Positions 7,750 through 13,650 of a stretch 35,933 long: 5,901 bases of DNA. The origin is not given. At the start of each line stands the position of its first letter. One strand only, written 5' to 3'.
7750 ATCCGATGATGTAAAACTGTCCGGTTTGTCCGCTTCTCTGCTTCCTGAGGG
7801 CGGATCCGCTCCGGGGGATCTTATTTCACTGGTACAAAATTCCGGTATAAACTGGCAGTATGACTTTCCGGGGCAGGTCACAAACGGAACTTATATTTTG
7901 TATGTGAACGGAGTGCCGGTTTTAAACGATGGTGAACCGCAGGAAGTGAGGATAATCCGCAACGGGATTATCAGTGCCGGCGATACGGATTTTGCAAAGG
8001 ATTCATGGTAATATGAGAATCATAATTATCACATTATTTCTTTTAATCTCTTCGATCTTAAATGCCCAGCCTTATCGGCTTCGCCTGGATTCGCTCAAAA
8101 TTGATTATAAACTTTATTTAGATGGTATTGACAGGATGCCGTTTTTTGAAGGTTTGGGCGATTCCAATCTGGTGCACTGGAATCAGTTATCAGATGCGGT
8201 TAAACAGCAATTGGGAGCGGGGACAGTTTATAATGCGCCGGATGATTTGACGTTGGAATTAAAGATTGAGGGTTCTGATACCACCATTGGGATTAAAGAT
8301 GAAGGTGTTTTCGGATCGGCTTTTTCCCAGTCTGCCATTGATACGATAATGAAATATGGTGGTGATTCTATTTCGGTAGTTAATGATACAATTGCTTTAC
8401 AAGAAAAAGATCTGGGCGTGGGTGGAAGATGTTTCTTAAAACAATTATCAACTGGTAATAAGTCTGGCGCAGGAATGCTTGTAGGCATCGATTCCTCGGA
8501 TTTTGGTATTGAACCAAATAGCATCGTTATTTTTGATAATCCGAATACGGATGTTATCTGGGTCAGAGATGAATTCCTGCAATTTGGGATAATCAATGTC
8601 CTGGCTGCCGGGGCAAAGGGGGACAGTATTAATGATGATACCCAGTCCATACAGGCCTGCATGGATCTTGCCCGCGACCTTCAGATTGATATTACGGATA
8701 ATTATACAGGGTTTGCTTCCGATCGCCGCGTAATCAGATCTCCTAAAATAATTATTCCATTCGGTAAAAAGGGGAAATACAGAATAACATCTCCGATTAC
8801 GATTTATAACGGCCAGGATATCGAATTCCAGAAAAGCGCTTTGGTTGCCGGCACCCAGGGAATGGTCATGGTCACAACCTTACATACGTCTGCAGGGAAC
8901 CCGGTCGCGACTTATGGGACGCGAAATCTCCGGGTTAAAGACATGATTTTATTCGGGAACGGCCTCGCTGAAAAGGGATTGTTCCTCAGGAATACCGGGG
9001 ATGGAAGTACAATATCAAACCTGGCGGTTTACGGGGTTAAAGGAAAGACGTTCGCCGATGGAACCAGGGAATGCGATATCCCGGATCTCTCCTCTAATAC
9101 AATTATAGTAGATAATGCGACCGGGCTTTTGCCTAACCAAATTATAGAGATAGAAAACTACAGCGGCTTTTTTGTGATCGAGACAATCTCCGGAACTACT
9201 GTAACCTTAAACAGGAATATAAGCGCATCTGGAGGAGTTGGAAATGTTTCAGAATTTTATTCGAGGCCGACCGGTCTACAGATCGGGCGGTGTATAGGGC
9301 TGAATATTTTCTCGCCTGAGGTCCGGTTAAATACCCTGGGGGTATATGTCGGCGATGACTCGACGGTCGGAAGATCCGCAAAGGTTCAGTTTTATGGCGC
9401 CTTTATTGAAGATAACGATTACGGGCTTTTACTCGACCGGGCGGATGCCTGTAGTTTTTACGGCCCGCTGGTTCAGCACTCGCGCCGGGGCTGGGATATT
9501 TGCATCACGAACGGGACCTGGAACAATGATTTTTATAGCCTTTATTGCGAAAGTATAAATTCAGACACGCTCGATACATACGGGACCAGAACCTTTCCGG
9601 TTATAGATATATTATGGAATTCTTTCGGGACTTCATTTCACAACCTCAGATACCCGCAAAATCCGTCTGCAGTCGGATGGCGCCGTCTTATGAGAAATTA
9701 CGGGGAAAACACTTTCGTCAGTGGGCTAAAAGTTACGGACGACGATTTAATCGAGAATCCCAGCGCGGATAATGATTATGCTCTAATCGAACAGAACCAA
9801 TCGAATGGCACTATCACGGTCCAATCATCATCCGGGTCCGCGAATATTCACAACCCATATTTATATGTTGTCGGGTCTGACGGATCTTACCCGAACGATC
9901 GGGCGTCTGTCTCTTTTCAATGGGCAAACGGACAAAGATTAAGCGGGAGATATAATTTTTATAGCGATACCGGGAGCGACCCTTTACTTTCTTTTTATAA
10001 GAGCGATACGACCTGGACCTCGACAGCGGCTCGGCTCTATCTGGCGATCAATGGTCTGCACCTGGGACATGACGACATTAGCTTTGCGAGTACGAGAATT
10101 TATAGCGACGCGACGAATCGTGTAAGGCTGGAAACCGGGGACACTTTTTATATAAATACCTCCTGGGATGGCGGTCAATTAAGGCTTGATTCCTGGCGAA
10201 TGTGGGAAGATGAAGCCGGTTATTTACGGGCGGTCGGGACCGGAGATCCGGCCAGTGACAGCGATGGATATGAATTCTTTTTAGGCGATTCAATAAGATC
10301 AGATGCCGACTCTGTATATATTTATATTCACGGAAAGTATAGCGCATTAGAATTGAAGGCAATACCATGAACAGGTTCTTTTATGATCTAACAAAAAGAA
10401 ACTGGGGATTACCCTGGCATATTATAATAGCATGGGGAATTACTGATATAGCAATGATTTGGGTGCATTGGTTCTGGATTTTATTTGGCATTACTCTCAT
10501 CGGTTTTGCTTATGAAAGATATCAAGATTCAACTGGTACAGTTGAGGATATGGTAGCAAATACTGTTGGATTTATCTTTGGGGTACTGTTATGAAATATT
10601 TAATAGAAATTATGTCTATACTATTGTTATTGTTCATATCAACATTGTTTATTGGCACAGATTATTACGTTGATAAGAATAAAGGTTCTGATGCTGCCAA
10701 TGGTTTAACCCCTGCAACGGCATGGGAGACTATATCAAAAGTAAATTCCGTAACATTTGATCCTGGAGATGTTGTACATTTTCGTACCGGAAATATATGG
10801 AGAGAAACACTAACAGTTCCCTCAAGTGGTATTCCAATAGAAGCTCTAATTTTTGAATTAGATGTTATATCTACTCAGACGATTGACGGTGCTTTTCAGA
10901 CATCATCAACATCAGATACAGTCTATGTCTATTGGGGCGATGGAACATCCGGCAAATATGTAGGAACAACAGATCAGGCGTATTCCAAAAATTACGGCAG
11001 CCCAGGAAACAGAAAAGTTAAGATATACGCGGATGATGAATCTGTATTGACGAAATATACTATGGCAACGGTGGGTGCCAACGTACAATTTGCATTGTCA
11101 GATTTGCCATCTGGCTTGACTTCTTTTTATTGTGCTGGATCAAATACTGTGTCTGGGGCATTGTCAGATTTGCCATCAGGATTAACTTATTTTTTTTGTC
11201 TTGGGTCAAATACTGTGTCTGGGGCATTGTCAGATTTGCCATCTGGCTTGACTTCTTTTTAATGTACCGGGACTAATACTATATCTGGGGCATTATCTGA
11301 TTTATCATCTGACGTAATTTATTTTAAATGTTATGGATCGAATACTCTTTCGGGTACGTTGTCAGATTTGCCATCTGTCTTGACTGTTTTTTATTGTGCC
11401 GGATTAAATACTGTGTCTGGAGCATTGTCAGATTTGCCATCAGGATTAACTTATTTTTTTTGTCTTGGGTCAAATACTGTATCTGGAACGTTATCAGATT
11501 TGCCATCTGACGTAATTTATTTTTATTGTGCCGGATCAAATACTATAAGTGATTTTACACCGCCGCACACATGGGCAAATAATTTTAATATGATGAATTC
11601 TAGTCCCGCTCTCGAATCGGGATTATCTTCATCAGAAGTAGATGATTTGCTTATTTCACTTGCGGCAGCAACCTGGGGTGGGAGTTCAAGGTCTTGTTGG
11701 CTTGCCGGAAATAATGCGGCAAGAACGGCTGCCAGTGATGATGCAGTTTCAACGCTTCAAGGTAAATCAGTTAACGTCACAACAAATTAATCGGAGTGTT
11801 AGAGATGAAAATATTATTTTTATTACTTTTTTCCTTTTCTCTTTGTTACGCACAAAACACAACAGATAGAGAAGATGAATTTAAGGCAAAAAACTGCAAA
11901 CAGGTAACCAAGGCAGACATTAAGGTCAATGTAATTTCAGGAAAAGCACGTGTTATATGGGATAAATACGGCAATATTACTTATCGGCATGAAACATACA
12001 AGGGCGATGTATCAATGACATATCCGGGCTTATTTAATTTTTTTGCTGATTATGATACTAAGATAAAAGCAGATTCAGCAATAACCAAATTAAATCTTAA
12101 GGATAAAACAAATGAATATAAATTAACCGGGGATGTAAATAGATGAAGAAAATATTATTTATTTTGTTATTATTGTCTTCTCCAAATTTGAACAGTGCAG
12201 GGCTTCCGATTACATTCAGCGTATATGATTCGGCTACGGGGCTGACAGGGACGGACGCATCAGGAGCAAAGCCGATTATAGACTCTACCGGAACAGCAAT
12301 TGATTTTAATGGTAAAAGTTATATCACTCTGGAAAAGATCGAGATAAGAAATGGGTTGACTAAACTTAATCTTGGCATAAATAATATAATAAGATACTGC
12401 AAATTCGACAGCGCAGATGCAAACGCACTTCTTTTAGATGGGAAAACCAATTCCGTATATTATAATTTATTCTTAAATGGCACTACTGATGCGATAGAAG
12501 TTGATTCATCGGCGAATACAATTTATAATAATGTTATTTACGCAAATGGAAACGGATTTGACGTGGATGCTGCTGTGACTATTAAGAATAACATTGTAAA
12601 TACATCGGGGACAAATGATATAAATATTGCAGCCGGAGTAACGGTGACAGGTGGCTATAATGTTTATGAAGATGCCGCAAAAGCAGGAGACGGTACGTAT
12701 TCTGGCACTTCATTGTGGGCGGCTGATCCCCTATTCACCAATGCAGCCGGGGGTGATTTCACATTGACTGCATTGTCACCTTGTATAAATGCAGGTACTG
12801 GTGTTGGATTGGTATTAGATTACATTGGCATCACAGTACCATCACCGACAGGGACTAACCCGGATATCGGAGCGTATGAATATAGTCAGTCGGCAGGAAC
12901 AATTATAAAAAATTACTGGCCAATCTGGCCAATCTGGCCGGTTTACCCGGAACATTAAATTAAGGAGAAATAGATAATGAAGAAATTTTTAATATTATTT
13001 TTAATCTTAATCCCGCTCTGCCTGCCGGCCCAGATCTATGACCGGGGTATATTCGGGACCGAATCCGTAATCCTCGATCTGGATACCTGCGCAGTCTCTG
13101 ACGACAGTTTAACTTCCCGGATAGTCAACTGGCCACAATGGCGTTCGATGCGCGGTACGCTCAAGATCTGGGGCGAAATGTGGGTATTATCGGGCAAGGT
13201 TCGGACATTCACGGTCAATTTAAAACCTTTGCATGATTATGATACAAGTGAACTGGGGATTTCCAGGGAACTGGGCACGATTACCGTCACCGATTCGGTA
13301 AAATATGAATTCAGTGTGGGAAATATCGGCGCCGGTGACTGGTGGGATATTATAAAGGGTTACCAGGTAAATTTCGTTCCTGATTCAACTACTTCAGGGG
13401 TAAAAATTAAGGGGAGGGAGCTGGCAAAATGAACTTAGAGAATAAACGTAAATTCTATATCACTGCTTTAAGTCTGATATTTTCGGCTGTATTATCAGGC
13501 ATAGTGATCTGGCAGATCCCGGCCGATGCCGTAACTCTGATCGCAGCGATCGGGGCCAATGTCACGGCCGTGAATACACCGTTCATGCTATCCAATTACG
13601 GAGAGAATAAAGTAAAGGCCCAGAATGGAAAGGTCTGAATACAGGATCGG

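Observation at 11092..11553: Seven 66-bp LRR-type coding repeats, with a single in-frame TAA exactly where other units have TAT/TTT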

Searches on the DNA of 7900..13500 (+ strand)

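Call 10: search_dna_similar(query=window:7900-13500:+, collection=phages, mode=distant)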
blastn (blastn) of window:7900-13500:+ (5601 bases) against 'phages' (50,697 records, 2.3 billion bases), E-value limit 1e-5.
No match.

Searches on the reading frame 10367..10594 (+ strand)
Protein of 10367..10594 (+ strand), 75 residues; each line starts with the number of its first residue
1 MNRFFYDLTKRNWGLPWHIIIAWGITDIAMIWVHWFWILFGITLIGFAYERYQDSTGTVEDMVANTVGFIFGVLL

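Call 8: search_protein_families(library=pfam, proteins=[window:10367-10594:+], max_evalue=0.1)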
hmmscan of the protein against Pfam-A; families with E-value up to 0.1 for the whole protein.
window:10367-10594:+ (75 aa): 0 families

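Call 9: search_protein_families(library=phrogs, proteins=[window:10367-10594:+], max_evalue=0.01)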
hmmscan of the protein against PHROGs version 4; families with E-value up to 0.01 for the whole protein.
window:10367-10594:+ (75 aa): 0 families

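Call 25: find_encoding_contigs(protein=window:10367-10594:+, flank=4000, max_places=10)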
Protein window:10367-10594:+ (75 aa): 14 contigs read that carry it; 1 place shown.
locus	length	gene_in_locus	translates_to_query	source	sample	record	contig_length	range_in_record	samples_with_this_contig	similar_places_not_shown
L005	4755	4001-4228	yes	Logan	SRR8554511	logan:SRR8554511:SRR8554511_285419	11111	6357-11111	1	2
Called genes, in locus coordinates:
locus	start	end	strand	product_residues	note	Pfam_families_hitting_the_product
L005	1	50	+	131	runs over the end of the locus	PF08291:Peptidase_M15_3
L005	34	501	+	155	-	-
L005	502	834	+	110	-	PF23148:Gp77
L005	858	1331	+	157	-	-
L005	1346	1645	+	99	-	-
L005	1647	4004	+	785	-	-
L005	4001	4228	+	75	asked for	-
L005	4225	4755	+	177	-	?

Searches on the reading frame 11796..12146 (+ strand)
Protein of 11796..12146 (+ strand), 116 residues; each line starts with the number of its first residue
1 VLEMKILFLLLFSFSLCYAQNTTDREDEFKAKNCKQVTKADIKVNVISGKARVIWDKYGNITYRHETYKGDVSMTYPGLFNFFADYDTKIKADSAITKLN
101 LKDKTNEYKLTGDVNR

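Call 8: search_protein_families(library=pfam, proteins=[window:11796-12146:+], max_evalue=0.1)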
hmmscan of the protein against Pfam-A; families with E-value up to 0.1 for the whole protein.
window:11796-12146:+ (116 aa): 0 families

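Call 9: search_protein_families(library=phrogs, proteins=[window:11796-12146:+], max_evalue=0.01)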
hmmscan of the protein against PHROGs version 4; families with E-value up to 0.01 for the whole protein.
window:11796-12146:+ (116 aa): 0 families

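Call 26: find_encoding_contigs(protein=window:11805-12146:+, flank=3000, max_places=10)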
Protein window:11805-12146:+ (113 aa): 13 contigs read that carry it; 1 place shown.
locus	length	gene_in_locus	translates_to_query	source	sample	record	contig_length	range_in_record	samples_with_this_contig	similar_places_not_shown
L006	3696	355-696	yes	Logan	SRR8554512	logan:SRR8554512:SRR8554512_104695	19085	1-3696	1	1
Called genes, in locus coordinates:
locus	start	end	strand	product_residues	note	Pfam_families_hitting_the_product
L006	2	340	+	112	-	?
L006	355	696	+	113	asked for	-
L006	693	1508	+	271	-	PF13229:Beta_helix, PF17161:DUF5123 (weak)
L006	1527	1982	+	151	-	-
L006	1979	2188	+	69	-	-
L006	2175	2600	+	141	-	-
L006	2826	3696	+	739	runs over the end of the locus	-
